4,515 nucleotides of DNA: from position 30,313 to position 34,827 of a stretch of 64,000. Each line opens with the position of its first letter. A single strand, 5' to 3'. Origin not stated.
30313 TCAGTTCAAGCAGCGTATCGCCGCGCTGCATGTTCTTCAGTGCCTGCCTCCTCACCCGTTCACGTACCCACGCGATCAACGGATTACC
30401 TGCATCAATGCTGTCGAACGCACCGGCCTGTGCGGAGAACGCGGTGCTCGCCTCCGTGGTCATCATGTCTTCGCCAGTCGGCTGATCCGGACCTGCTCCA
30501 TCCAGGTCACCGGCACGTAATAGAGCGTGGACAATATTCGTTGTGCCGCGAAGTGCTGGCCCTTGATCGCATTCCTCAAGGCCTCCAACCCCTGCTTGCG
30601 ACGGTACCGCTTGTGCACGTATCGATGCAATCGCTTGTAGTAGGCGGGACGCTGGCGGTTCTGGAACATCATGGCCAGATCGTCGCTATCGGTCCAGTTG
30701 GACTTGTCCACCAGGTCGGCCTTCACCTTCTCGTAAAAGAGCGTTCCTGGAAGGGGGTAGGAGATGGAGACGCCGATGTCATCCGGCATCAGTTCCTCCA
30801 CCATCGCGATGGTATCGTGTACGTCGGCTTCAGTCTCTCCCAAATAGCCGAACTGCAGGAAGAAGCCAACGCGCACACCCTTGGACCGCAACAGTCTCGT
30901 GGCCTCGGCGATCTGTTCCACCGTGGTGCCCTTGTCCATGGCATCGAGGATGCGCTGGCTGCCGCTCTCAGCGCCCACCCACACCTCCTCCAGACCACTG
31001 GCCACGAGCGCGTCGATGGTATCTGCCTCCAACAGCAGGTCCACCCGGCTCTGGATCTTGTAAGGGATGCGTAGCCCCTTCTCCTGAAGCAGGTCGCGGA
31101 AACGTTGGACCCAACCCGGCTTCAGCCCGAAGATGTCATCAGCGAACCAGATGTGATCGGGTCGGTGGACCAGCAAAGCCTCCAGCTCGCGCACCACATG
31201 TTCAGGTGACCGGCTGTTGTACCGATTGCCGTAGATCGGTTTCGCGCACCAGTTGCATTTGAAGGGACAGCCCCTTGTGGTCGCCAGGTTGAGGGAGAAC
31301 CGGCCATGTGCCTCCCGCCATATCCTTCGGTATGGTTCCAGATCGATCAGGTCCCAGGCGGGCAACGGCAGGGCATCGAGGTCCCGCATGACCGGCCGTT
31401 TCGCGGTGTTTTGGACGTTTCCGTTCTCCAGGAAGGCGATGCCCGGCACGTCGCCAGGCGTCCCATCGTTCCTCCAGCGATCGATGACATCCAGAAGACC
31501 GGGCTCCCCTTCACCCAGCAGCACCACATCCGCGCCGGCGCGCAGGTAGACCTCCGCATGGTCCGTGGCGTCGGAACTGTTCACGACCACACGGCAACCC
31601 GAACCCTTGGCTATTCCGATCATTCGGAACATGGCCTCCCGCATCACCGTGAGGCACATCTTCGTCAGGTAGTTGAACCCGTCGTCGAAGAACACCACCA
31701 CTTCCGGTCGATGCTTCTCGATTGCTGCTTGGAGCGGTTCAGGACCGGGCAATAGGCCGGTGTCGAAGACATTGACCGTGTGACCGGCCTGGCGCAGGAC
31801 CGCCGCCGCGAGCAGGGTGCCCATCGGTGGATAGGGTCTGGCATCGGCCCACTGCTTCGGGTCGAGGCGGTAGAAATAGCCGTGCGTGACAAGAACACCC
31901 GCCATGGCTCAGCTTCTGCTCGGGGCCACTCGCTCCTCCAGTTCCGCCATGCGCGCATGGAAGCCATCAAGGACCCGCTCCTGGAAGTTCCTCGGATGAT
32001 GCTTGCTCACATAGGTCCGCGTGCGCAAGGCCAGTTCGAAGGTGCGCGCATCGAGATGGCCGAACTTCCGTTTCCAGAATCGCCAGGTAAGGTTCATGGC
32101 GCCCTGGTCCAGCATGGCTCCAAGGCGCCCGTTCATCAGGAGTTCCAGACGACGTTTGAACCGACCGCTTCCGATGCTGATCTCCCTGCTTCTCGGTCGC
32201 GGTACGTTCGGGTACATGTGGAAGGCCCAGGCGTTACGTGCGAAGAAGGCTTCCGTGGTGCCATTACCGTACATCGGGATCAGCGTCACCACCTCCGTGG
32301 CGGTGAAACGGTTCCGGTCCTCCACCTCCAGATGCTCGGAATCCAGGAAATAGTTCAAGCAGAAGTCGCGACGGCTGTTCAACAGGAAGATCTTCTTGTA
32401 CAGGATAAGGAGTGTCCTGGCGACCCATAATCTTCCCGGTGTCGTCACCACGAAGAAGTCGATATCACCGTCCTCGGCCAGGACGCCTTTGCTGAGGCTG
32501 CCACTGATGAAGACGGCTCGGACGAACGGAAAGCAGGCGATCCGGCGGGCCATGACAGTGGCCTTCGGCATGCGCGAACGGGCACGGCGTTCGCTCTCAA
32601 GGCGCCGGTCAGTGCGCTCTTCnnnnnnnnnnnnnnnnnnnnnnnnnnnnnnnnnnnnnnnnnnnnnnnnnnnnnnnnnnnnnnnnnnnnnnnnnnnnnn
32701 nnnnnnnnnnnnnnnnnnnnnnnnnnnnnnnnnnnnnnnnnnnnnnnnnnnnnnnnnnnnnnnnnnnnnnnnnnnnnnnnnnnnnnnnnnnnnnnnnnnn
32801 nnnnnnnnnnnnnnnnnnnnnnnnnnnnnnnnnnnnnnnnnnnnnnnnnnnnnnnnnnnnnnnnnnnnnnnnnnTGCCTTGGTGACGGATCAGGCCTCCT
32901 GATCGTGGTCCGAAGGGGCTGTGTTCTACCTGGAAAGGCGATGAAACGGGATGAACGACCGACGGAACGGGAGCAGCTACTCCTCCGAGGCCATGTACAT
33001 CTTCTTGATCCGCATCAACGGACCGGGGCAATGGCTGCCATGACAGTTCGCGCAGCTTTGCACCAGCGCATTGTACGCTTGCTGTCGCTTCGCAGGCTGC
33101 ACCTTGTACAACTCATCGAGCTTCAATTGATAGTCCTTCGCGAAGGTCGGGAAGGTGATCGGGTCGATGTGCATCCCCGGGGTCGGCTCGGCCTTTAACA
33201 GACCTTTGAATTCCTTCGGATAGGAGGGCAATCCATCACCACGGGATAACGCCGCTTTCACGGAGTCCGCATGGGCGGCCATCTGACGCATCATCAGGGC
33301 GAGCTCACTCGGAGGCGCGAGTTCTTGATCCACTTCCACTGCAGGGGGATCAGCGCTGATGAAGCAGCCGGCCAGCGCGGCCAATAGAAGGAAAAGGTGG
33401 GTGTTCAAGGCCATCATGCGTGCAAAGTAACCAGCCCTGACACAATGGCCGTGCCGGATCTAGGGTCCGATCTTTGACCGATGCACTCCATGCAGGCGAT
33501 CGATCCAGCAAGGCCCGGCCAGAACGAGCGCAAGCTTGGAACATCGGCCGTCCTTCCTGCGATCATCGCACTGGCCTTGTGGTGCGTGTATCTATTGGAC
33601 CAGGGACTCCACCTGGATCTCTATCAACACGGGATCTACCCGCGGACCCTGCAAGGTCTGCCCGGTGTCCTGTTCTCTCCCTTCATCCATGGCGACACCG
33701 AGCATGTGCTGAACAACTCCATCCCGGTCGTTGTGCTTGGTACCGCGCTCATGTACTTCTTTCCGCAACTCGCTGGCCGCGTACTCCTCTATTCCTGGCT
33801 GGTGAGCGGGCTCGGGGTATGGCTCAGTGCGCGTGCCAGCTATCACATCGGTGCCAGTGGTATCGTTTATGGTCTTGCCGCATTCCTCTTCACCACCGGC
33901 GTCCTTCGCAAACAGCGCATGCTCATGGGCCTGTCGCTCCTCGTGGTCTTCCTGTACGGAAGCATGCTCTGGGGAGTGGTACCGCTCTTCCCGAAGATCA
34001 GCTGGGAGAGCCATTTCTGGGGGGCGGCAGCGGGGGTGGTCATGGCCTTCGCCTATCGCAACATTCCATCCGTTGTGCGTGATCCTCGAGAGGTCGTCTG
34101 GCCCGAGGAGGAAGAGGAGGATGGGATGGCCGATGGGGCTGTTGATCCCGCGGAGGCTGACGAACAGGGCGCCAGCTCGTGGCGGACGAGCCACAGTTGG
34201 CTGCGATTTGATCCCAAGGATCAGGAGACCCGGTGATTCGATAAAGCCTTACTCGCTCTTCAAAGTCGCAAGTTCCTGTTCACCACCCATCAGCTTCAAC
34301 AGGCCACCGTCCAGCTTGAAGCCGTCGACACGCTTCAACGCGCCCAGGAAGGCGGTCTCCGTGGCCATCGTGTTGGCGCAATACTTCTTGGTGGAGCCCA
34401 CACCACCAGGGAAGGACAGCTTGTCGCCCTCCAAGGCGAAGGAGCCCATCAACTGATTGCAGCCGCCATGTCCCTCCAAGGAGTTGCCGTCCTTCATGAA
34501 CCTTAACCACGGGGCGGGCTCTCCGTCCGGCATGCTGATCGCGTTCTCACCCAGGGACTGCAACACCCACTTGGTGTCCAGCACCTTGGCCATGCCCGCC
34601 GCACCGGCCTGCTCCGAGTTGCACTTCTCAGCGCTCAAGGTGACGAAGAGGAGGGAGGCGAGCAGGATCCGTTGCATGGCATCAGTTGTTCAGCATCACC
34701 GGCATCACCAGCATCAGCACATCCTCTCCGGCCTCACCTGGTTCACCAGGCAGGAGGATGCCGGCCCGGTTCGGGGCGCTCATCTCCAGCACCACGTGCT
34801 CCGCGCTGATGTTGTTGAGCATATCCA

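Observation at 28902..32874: Tightly coupled four-gene cassette: NTase-fold protein, B12-binding radical SAM enzyme, two class I SAM methyltransferases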

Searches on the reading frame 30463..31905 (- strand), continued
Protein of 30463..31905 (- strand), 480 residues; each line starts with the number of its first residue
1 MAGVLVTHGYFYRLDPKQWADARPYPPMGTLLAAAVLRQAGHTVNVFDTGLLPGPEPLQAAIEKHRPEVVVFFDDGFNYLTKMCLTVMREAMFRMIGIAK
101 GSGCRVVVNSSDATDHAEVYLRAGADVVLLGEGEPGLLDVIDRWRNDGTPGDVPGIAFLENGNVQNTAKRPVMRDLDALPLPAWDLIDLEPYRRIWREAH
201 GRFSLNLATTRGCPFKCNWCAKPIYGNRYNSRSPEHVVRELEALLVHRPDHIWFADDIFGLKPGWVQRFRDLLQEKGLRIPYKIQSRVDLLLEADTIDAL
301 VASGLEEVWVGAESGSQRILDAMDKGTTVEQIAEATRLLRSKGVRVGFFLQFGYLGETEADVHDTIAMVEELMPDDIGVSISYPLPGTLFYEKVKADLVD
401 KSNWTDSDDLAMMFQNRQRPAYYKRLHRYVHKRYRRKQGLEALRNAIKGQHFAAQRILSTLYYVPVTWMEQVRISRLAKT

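Call 46: find_encoding_contigs(protein=P0240, flank=10000, max_places=1)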
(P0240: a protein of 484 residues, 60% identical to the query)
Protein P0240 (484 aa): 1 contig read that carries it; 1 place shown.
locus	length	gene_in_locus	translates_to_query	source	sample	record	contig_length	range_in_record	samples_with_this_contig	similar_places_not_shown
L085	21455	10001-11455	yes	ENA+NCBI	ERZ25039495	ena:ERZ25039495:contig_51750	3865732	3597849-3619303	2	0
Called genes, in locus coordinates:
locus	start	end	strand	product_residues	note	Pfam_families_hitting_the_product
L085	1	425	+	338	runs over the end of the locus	PF01408:GFO_IDH_MocA, PF03807:F420_oxidored (weak), PF22725:GFO_IDH_MocA_C3, PF02894:GFO_IDH_MocA_C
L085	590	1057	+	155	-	PF25084:LbH_EIF2B (weak), PF25087:GMPPB_C (weak), PF14602:Hexapep_2 (faint), PF00132:Hexapep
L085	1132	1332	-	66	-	-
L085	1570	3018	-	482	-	PF02412:TSP_3 (weak), PF00691:OmpA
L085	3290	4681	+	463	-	PF05195:AMP_N, PF00557:Peptidase_M24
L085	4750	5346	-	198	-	PF01558:POR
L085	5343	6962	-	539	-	PF01855:POR_N, PF02776:TPP_enzyme_N (faint), PF02775:TPP_enzyme_C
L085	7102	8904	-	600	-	PF04932:Wzy_C, PF11846:Wzy_C_2 (weak), PF14559:TPR_19 (faint)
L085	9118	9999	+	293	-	-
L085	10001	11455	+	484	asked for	PF02310:B12-binding (weak), PF04055:Radical_SAM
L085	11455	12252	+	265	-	PF01209:Ubie_methyltran, PF05724:TPMT (weak), PF03848:TehB (weak), PF05175:MTS, PF13847:Methyltransf_31, PF08241:Methyltransf_11, PF08242:Methyltransf_12, PF13649:Methyltransf_25, +1 more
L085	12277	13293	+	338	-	-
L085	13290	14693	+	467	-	PF02310:B12-binding, PF19864:Radical_SAM_N2 (weak), PF04055:Radical_SAM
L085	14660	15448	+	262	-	PF01209:Ubie_methyltran (weak), PF08241:Methyltransf_11, PF08242:Methyltransf_12 (weak), PF13649:Methyltransf_25, PF13847:Methyltransf_31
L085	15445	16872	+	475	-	PF13231:PMT_2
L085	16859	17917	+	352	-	PF00534:Glycos_transf_1, PF13692:Glyco_trans_1_4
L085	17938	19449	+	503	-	PF02310:B12-binding (faint), PF04055:Radical_SAM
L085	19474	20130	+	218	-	PF06325:PrmA, PF05175:MTS, PF10294:Methyltransf_16 (weak), PF03602:Cons_hypoth95 (weak), PF13489:Methyltransf_23 (weak), PF13847:Methyltransf_31, PF08241:Methyltransf_11 (weak), PF13649:Methyltransf_25, +1 more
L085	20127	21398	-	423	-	PF09594:GT87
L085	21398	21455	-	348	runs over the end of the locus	PF04055:Radical_SAM, PF13353:Fer4_12 (weak), PF13186:SPASM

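Call 47: find_encoding_contigs(protein=P0229, flank=10000, max_places=1)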
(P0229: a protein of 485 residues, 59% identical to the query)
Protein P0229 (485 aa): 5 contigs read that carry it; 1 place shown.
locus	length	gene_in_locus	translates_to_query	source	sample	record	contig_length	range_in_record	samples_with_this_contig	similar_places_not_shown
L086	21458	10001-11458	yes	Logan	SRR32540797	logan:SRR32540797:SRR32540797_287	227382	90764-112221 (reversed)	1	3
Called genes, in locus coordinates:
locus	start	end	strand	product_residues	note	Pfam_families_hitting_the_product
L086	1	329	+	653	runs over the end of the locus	PF13181:TPR_8 (faint), PF13374:TPR_10 (faint), PF07719:TPR_2 (faint), PF13176:TPR_7 (faint), PF13424:TPR_12 (weak), PF07536:HWE_HK (faint), PF07568:HisKA_2, PF02518:HATPase_c (weak)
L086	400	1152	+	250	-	PF00072:Response_reg, PF04397:LytTR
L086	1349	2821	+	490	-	-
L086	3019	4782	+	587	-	-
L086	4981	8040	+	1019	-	PF13385:Laminin_G_3, PF00354:Pentaxin (faint), PF13385:Laminin_G_3, PF18962:Por_Secre_tail (weak)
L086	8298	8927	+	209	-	PF18962:Por_Secre_tail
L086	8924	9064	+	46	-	-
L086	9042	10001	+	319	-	-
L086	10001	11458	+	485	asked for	PF04055:Radical_SAM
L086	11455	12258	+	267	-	PF01209:Ubie_methyltran, PF02353:CMAS (weak), PF01170:UPF0020 (weak), PF13489:Methyltransf_23, PF13847:Methyltransf_31, PF08241:Methyltransf_11, PF08242:Methyltransf_12, PF13649:Methyltransf_25, +2 more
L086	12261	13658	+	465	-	PF02310:B12-binding, PF04055:Radical_SAM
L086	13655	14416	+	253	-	PF05401:NodS (weak), PF01209:Ubie_methyltran, PF13489:Methyltransf_23, PF05175:MTS (weak), PF13847:Methyltransf_31, PF08241:Methyltransf_11, PF08242:Methyltransf_12, PF13649:Methyltransf_25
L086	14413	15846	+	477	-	-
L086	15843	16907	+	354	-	PF00534:Glycos_transf_1, PF13692:Glyco_trans_1_4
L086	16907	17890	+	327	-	PF01522:Polysacc_deac_1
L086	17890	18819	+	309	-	PF13527:Acetyltransf_9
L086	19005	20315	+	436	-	PF13231:PMT_2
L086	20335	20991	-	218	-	PF06325:PrmA, PF03602:Cons_hypoth95 (weak), PF05175:MTS, PF10294:Methyltransf_16 (weak), PF13847:Methyltransf_31 (weak), PF13649:Methyltransf_25 (weak)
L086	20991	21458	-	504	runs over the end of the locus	PF02310:B12-binding (faint), PF04055:Radical_SAM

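Call 68: search_protein_families(library=ncbifam, proteins=[L085:15445-16872:+, L085:7102-8904:-, L085:12277-13293:+, L086:14413-15846:+], max_evalue=0.001)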
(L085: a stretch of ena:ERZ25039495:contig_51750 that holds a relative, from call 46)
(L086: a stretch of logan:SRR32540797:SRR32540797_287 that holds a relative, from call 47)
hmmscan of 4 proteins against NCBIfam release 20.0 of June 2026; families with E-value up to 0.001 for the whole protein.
L085:15445-16872:+ (475 aa): 1 family
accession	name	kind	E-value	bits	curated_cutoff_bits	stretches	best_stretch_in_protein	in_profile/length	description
NF047440.1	LA3751_2_3_fam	subfamily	4.1e-06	25.9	200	1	64-404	80-421/460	LA_3751/LA_3752 family putative glycosyltransferase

L085:7102-8904:- (600 aa): 2 families
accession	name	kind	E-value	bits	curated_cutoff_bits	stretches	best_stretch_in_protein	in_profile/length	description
TIGR00947.1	2A73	equivalog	1.3e-09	37.6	366.4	1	158-359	166-362/425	IctB family putative bicarbonate transporter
TIGR02917.1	PEP_TPR_lipo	equivalog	3.4e-06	25.2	312.2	1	500-588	717-804/899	XrtA/PEP-CTERM system TPR-repeat protein PrsT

L085:12277-13293:+ (338 aa): 0 families

L086:14413-15846:+ (477 aa): 0 families

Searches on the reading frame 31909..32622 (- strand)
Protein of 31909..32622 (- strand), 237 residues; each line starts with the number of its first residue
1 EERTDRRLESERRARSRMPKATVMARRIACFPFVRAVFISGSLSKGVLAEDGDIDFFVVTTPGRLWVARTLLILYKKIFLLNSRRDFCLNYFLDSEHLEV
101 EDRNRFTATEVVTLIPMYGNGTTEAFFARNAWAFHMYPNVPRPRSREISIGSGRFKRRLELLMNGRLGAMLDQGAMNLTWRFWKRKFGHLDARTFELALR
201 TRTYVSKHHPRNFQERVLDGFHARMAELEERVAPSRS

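Call 69: predict_structure(alignment_id=A2)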
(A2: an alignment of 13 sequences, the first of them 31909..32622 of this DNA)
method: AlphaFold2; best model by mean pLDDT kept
length: 237 residues; sequences in the alignment: 13
mean_pLDDT: 78.3   pTM: 0.76
mean pLDDT of the five models: 78.3, 73.2, 70.8, 69.4, 68.6
residues with pLDDT >= 90: 33; 70-90: 157; 50-70: 37; < 50: 10
segments of 3 or more residues with pLDDT < 50: 200-202, 208-211, 235-237
pLDDT, mean of each block of 10 residues (from residue 1): 83 89 90 91 81 86 86 82 66 78 79 89 90 87 73 81 85 84 73 58 50 59 76 55
secondary structure, 60 per line:
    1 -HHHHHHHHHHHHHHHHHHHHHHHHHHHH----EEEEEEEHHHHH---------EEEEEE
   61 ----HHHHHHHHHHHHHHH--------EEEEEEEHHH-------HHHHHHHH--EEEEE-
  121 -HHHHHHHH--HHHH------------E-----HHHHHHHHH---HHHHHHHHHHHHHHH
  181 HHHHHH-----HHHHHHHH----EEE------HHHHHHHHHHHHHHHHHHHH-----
elements in order: H2-29 E34-40 H41-45 E55-60 H65-79 E88-94 H105-112 E115-119 H122-129 H132-135 H154-162 H166-186 H192-199 E204-206 H213-232

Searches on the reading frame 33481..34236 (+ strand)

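Call 84: search_protein_families(library=pfam, proteins=[window:33481-34236:+], max_evalue=0.001)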
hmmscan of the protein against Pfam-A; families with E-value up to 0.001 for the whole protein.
window:33481-34236:+ (251 aa): 1 family
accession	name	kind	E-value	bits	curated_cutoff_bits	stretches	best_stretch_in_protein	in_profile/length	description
PF01694.28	Rhomboid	-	1.1e-16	61.8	22.6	1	63-192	7-140/143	Rhomboid domain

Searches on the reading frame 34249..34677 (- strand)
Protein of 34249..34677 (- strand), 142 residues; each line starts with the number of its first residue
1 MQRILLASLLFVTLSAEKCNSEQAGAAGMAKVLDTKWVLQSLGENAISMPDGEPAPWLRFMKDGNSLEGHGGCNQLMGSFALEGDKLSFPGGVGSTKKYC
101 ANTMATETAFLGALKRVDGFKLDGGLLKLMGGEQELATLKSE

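Call 84: search_protein_families(library=pfam, proteins=[window:34249-34677:-], max_evalue=0.001)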
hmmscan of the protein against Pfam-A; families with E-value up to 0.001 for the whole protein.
window:34249-34677:- (142 aa): 1 family
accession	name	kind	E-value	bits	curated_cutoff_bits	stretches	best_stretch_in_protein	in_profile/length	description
PF03724.22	META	-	5.3e-21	75.1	24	1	33-138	5-107/109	META domain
